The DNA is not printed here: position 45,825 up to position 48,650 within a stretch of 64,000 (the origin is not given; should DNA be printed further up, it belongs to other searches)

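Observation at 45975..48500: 841-aa protein with a large cytoplasmic domain, one TM helix and a Cys-rich HExxH ectodomain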

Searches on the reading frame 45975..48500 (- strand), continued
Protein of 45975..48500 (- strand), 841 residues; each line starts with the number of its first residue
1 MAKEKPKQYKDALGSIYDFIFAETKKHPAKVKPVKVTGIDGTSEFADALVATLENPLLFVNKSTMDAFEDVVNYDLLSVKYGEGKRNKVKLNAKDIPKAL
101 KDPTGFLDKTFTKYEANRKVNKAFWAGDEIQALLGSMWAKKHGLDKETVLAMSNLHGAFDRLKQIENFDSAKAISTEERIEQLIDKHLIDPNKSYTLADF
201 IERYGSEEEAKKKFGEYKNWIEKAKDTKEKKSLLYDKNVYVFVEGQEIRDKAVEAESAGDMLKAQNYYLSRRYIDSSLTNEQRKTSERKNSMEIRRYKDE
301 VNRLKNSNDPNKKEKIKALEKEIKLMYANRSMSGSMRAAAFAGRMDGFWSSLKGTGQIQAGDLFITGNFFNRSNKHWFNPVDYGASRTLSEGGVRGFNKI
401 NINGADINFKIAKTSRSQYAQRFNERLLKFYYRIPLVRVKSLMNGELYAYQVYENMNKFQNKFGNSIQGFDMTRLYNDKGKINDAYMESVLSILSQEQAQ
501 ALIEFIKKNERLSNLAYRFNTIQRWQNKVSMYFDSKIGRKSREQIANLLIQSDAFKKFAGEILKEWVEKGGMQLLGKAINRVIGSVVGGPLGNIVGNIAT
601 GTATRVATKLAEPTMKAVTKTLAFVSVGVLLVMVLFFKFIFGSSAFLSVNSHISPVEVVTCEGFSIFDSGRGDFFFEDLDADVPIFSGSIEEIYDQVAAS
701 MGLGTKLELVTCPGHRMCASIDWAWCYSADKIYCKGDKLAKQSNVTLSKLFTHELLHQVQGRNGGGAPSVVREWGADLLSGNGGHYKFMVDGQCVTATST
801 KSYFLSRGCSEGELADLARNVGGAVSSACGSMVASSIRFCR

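Call 51: fold_search(model_id=the predicted structure, library=pdb)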
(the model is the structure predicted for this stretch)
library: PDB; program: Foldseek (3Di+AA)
matches with E <= 10: 137; with E <= 0.001: 0
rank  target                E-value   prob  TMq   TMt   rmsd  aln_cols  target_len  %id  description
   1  9y6s_7L               5.8e-01  0.04  0.06  0.04  65.8       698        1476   11  96-nm repeat of the Leishmania tarentolae doublet microtubule (released 2025-12-17)
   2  9cpc_3U               8.0e-01  0.08  0.06  0.11  36.4       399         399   15  Atomic model of porcine brain ventricles cilia doublet microtubule (48-nm periodicity) (released 2024-10-23)
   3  6sga_F2               8.4e-01  0.07  0.10  0.09  28.9       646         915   10  Body domain of the mt-SSU assemblosome from Trypanosoma brucei (released 2019-09-18)
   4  8fbo_A                1.4e+00  0.15  0.09  0.21  22.5       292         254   16  Improving the secretion of designed protein assemblies through negative design of cryptic transmembrane domains (released 2023-03-22)
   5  7udl_A                1.4e+00  0.10  0.08  0.16  23.9       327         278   12  Crystal structure of designed helical repeat protein RPB_PLP1_R6 bound to PLPx6 peptide (released 2023-03-22)
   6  8glt_0                1.6e+00  0.11  0.08  0.16  21.7       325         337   15  Backbone model of de novo-designed chlorophyll-binding nanocage O32-15 (released 2024-03-27)
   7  8j07_i8               1.8e+00  0.02  0.06  0.04  56.0       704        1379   12  96nm repeat of human respiratory doublet microtubule and associated axonemal complexes (released 2023-07-26)
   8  4qhi_C                1.9e+00  0.98  0.07  0.48   2.0        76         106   18  Crystal structure of Methanocaldococcus jannaschii selecase mutant R36W (released 2014-07-16)
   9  7ph3_A                1.9e+00  0.03  0.06  0.08  26.9       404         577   12  AMP-PNP bound nanodisc reconstituted MsbA with nanobodies, spin-labeled at position A60C (released 2022-08-24)
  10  6g7o                  2.0e+00  0.08  0.07  0.13  22.7       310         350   12  Crystal structure of human alkaline ceramidase 3 (ACER3) at 2.7 Angstrom resolution (released 2019-01-02)
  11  8snb_8K               2.1e+00  0.05  0.06  0.13  40.0       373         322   11  atomic model of sea urchin sperm doublet microtubule (48-nm periodicity) (released 2023-06-28)
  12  8pww_A                2.5e+00  0.06  0.07  0.15  25.6       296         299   13  PfRH5 bound to monoclonal antibody MAD8-151 (released 2024-06-05)
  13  6ek4_C                2.6e+00  0.05  0.07  0.15  35.8       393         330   10  PaxB from Photorhabdus luminescens (released 2018-05-16)
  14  8snb_8R               2.6e+00  0.04  0.07  0.12  35.5       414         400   14  atomic model of sea urchin sperm doublet microtubule (48-nm periodicity) (released 2023-06-28)
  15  8ubg_A                2.7e+00  0.06  0.08  0.17  20.0       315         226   12  DpHF19 filament (released 2024-04-10)
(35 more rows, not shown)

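Call 58: fold_search(model_id=the predicted structure, library=viral)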
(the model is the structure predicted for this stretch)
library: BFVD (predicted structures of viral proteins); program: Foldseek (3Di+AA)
matches with E <= 10: 251; with E <= 0.001: 0
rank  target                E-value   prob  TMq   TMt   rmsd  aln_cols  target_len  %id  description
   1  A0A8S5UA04            4.7e-02  0.18  0.08  0.09  37.8       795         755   12  Uncharacterized protein [Siphoviridae sp. ctij073]
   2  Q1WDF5                6.8e-02  0.16  0.08  0.07  48.4       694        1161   12  (no name in the UniProt tables at hand)
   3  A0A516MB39            8.0e-02  0.11  0.08  0.07  38.4       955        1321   10  (no name in the UniProt tables at hand)
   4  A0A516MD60            9.5e-02  0.09  0.08  0.07  43.7      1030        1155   11  (no name in the UniProt tables at hand)
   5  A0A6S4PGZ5            1.3e-01  0.07  0.06  0.07  44.6       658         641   11  T10G3.5 [uncultured phage_MedDCM-OCT-S39-C11]
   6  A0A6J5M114            1.6e-01  0.10  0.07  0.07  43.5       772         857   13  Caudovirus, tape measure, N-terminal [uncultured Caudovirales phage]
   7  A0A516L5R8            1.8e-01  0.11  0.08  0.10  38.4       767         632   13  (no name in the UniProt tables at hand)
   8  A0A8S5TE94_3          2.4e-01  0.25  0.13  0.10  31.7       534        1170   13  Type I restriction enzyme [Podoviridae sp. ctzXp5]
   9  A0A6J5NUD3            2.9e-01  0.06  0.07  0.07  31.6       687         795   11  Phage tail tape measure protein [uncultured Caudovirales phage]
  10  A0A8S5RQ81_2          3.3e-01  0.06  0.06  0.06  61.9       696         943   12  (no name in the UniProt tables at hand)
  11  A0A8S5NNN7            3.5e-01  0.10  0.08  0.11  26.0       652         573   10  Minor tail protein [Myoviridae sp. ctkOm7]
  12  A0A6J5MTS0            3.5e-01  0.09  0.09  0.11  35.3       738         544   12  Tape measure protein [uncultured Caudovirales phage]
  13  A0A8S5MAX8            3.5e-01  0.06  0.07  0.06  34.4       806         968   14  Minor tail protein [Myoviridae sp. ctRPH1]
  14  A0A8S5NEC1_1          3.6e-01  0.05  0.07  0.07  42.5       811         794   12  Tail tape measure [Siphoviridae sp. ctHEr2]
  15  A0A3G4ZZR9            3.8e-01  0.09  0.08  0.07  38.6       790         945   12  Ankyrin repeat protein (Fragment) [Faunusvirus sp.]
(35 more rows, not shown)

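Call 59: list_cluster_members(proteins=[P0100, P0130, P0072, P0023, P0105, P0143, P0136, P0101, P0060, P0141])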
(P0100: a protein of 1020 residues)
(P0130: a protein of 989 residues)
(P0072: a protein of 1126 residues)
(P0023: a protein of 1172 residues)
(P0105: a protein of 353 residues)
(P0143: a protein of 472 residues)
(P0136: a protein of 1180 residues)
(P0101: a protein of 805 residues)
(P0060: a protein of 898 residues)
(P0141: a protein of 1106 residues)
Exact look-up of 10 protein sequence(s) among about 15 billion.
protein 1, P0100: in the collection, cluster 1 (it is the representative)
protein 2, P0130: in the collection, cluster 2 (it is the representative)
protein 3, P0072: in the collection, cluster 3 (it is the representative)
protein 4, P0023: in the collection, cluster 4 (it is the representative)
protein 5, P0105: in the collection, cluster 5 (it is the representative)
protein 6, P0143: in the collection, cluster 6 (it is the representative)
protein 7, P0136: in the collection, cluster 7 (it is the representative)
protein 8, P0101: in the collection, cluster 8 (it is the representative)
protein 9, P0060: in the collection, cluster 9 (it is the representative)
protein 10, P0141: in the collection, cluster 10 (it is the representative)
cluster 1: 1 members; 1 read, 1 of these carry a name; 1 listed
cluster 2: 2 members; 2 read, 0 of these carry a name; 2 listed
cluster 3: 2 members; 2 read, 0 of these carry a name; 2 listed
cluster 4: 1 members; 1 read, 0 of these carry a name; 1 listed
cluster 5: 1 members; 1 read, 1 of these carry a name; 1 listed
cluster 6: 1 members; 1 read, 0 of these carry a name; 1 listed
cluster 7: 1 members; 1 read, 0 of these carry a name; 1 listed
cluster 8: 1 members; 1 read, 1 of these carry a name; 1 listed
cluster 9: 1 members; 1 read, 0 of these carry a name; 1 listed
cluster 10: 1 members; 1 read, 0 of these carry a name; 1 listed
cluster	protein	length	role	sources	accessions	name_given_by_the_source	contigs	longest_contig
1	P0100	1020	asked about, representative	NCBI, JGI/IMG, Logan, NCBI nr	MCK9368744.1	M23 family metallopeptidase [Candidatus Dojkabacteria bacterium] | hypothetical protein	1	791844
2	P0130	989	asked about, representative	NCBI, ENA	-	-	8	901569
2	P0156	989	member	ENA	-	-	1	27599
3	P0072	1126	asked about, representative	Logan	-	-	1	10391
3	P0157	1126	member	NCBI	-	-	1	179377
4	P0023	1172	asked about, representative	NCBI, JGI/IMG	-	-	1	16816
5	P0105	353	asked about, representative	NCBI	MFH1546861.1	MAG: hypothetical protein ABIC57_00060, partial [bacterium]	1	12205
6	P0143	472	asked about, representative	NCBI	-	-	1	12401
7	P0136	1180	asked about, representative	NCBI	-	-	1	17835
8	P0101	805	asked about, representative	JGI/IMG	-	hypothetical protein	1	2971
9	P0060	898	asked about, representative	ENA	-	-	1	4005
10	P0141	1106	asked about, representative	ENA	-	-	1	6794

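Call 60: search_protein_families(library=pfam, proteins=[P0143, P0144, P0152, P0136, P0137, P0141, P0101, P0108, P0121, P0094], max_evalue=0.01)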
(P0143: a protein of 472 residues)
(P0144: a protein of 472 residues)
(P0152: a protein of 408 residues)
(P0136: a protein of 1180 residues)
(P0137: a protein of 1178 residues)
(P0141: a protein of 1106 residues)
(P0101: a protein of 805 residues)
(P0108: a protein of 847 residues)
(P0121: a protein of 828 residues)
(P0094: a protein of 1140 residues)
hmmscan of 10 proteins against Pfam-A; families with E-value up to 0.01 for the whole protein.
P0143 (472 aa): 0 families

P0144 (472 aa): 0 families

P0152 (408 aa): 0 families

P0136 (1180 aa): 3 families
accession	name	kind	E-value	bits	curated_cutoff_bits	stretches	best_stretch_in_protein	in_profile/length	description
PF13472.12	Lipase_GDSL_2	-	5.5e-14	53.5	32.9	1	811-999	1-178/178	GDSL-like Lipase/Acylhydrolase family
PF00657.28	Lipase_GDSL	-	4.5e-08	33.9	23.6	1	809-1002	1-206/208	GDSL-like Lipase/Acylhydrolase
PF04932.20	Wzy_C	-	0.0041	17.3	31.7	1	268-314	17-63/149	O-Antigen ligase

P0137 (1178 aa): 3 families
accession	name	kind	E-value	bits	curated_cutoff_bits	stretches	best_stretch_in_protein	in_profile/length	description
PF00877.26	NLPC_P60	-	1.1e-14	54.7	23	1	260-376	13-105/105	NlpC/P60 family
PF01464.25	SLT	-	2.4e-05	24.3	21.3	1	565-649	7-86/117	Transglycosylase SLT domain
PF04932.20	Wzy_C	-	0.00095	19.4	31.7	1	497-553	17-73/149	O-Antigen ligase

P0141 (1106 aa): 1 family
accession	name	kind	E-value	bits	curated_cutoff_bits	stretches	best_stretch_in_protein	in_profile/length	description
PF09851.14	SHOCT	-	0.0032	17.6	27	0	435-454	2-21/28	Short C-terminal domain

P0101 (805 aa): 0 families

P0108 (847 aa): 0 families

P0121 (828 aa): 0 families

P0094 (1140 aa): 0 families

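Call 68: search_solved_structures(query=A6, max_evalue=10, show_alignments=2)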
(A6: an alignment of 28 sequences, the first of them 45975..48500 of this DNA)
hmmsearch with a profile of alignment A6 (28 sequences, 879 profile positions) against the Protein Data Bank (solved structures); distinct sequences matched with E-value up to 10: 17.
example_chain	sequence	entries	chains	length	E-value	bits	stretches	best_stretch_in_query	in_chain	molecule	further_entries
5cws_C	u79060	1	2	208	0.061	14.8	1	207-354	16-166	Nucleoporin NSP1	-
7tbi_M1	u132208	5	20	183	0.13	13.7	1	207-353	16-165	Nsp1 | NUP62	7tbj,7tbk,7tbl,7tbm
6w6l_6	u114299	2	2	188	0.27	12.6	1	302-365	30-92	Calcium load-activated calcium channel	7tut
4aur_A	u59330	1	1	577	0.29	12.5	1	480-647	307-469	LEOA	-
8p4y_A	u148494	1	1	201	0.36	12.2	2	278-369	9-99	Protein origami triangle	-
8xku_E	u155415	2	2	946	0.39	12.1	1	605-663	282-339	Probable inactive ATP-dependent zinc metalloprotease FTSHI 1, chloroplastic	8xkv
5lgd_A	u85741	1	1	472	1.1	10.6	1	623-719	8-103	Platelet glycoprotein 4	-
8gi0_F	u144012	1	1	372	1.6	10.1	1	286-377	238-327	Peroxisomal membrane protein PEX14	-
5xmg_A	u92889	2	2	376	1.8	9.9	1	291-357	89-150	Uncharacterized protein | Tli4_C domain-containing protein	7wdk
4zry_B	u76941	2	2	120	2.1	9.7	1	303-360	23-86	Keratin, type II cytoskeletal 1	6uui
5j0k_A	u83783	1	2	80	2.2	9.6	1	313-362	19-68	designed protein 2L4HC2_23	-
6egc_A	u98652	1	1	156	2.7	9.3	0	313-362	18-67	SC_2L4HC2_23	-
7as8_0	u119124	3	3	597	4.5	8.6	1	186-353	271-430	Rqc2 homolog RqcH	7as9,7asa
7ope_0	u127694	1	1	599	4.5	8.6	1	186-353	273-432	Rqc2 homolog RqcH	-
5jsn_B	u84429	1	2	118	5.2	8.4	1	101-202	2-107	Bcl2 inhibitor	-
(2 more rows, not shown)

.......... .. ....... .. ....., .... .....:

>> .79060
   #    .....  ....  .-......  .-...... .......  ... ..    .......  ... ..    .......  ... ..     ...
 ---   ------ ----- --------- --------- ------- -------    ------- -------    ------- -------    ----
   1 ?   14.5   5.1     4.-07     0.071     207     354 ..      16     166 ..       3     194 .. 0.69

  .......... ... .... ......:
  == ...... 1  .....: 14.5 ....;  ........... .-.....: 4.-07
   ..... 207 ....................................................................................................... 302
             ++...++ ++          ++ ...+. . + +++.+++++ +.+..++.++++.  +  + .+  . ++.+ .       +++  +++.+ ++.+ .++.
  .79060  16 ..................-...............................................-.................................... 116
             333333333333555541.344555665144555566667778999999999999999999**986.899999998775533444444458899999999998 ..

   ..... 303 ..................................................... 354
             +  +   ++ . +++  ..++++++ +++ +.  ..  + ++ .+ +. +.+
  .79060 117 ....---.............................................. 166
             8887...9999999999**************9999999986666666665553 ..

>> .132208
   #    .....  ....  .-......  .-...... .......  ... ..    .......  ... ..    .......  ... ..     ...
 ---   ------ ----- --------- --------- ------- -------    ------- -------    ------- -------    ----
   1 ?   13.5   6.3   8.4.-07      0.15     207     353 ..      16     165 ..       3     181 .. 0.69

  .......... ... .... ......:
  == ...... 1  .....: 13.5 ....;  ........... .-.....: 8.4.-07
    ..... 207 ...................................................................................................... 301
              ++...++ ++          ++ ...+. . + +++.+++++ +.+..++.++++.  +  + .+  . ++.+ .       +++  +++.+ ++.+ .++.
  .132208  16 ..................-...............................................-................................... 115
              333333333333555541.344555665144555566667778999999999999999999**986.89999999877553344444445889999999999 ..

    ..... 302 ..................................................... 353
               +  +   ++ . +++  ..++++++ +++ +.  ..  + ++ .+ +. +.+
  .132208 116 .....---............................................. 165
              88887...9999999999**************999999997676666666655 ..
